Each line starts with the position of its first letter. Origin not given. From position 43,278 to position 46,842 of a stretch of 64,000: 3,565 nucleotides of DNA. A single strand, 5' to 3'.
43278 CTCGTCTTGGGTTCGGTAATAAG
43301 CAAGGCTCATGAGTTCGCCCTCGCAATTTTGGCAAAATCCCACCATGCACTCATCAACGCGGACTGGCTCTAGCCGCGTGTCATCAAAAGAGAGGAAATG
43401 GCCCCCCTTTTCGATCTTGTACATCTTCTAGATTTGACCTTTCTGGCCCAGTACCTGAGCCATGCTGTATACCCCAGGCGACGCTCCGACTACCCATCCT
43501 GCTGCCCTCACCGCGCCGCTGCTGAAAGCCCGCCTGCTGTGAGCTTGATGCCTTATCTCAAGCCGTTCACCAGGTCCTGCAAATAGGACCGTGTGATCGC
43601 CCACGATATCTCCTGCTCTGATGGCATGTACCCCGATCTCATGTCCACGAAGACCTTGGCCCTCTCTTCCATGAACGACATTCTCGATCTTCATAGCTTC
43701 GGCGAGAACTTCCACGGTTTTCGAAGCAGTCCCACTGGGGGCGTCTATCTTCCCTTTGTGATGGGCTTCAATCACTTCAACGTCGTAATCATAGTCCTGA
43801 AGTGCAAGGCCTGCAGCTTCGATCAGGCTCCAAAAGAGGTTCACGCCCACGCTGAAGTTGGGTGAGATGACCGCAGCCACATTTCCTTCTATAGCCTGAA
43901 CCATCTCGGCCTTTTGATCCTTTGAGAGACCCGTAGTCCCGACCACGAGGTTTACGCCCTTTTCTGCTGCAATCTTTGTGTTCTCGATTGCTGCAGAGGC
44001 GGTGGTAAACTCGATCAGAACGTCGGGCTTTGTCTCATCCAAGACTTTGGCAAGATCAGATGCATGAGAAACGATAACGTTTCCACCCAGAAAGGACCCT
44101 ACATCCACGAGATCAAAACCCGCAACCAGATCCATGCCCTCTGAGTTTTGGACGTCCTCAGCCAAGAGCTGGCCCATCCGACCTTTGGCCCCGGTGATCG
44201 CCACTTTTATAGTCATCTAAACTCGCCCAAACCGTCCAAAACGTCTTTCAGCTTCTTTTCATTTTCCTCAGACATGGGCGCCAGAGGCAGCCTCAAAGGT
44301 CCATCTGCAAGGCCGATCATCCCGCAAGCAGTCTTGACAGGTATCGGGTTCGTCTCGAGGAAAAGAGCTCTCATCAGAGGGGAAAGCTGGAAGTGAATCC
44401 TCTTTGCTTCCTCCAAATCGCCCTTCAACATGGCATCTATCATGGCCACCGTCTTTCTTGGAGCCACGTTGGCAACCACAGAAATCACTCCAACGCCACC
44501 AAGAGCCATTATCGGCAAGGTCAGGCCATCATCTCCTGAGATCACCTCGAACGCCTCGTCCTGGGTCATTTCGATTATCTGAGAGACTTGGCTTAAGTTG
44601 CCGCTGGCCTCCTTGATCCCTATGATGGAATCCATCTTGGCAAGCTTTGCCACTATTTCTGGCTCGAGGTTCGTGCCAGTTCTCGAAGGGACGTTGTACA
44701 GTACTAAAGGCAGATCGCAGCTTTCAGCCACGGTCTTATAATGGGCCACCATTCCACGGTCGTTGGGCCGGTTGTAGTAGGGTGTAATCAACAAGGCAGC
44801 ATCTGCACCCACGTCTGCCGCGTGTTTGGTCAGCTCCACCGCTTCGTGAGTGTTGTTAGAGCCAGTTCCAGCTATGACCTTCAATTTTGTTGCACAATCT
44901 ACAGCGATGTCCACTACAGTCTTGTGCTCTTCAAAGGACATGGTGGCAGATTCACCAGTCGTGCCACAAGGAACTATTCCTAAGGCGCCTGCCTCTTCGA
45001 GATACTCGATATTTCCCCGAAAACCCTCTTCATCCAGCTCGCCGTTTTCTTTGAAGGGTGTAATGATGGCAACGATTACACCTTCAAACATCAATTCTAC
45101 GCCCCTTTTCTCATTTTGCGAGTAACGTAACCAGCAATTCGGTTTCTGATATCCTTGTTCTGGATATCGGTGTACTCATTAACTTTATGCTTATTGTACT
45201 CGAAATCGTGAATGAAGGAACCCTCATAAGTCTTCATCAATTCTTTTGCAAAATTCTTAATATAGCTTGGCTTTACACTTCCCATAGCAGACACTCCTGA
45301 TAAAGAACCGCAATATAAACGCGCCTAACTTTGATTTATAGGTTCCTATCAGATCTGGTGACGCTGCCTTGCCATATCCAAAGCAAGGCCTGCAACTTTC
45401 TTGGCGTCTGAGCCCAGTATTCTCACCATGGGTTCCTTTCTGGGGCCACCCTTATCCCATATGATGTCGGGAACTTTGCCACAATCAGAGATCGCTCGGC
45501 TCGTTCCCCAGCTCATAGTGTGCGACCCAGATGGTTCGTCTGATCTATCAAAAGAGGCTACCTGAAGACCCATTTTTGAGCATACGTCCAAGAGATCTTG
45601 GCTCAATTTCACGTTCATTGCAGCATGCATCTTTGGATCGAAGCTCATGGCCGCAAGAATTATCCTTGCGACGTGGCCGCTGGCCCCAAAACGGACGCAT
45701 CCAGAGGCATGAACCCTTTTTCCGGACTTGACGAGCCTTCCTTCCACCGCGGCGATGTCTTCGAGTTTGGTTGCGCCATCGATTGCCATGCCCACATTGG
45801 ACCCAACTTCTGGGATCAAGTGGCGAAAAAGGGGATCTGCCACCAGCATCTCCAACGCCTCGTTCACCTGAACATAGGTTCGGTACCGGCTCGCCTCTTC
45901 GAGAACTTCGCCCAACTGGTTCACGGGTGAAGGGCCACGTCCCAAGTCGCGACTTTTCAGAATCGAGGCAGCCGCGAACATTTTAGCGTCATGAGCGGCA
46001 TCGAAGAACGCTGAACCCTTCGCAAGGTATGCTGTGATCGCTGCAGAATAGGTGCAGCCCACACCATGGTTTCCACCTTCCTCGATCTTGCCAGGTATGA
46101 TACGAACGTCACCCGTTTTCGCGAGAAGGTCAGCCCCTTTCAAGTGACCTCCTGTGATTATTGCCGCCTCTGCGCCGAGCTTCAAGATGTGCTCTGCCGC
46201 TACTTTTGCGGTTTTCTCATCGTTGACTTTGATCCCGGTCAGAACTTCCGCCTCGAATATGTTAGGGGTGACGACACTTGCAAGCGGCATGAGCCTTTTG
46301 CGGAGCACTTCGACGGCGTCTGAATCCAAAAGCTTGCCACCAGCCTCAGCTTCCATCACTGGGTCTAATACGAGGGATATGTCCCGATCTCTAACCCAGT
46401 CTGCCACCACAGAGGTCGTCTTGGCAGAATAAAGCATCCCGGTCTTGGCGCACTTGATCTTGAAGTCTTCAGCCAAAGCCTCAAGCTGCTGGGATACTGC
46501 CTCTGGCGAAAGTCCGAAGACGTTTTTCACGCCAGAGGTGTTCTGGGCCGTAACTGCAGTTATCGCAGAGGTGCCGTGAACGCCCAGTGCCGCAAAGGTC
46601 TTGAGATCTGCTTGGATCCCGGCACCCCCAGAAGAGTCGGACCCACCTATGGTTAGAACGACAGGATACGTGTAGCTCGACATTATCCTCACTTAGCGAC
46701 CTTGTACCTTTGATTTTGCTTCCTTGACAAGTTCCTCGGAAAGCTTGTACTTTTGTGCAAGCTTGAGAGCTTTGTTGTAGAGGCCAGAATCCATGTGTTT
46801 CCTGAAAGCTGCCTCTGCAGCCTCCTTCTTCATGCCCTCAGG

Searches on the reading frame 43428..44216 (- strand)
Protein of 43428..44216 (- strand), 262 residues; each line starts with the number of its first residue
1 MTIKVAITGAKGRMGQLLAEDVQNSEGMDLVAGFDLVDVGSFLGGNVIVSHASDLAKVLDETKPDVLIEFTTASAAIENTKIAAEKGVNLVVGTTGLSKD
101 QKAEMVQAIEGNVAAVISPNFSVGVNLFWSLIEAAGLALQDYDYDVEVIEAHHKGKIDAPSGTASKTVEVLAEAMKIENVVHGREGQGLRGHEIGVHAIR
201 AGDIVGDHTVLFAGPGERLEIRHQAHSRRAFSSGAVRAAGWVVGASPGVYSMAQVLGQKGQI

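Call 41: search_protein_families(library=pfam, proteins=[window:43428-44216:-], max_evalue=0.001)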
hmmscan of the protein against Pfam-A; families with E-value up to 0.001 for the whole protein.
window:43428-44216:- (262 aa): 3 families
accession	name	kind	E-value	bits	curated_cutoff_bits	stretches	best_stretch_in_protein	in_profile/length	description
PF05173.19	DapB_C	-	9.6e-42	142.3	27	1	124-256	1-121/121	Dihydrodipicolinate reductase, C-terminus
PF01113.26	DapB_N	-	3.5e-28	98.6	25.6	1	3-121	1-124/124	Dihydrodipicolinate reductase, N-terminus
PF02629.25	CoA_binding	-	0.00043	21.4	22.3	1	3-92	4-92/97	CoA binding domain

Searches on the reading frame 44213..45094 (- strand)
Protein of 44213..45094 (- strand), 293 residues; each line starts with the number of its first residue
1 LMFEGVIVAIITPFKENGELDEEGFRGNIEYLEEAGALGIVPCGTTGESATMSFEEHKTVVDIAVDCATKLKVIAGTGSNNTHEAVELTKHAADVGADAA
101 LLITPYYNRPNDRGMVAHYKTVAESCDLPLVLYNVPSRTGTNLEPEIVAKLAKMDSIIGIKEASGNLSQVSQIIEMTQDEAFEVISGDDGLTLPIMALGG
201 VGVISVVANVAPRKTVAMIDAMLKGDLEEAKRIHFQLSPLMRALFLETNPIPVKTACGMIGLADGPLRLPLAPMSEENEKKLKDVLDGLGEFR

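Call 41: search_protein_families(library=pfam, proteins=[window:44213-45094:-], max_evalue=0.001)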
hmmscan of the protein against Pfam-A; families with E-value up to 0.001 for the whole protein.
window:44213-45094:- (293 aa): 1 family
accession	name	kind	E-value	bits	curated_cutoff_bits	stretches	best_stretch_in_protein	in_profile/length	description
PF00701.28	DHDPS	-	1.9e-98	329.2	22.1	1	3-286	2-286/289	Dihydrodipicolinate synthetase family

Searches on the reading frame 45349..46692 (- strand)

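Call 41: search_protein_families(library=pfam, proteins=[window:45349-46692:-], max_evalue=0.001)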
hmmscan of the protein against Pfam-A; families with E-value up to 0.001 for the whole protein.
window:45349-46692:- (447 aa): 3 families
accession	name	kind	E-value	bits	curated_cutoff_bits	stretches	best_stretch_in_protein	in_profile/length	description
PF08543.17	Phos_pyr_kin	-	2.4e-81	273.2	27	1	19-258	1-246/246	Phosphomethylpyrimidine kinase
PF10120.14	ThiN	-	6.1e-59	198.8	25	1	275-435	1-161/165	Thiamine-phosphate synthase ThiN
PF00294.29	PfkB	-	1.1e-08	35.2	25.8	1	127-247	174-293/302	pfkB family carbohydrate kinase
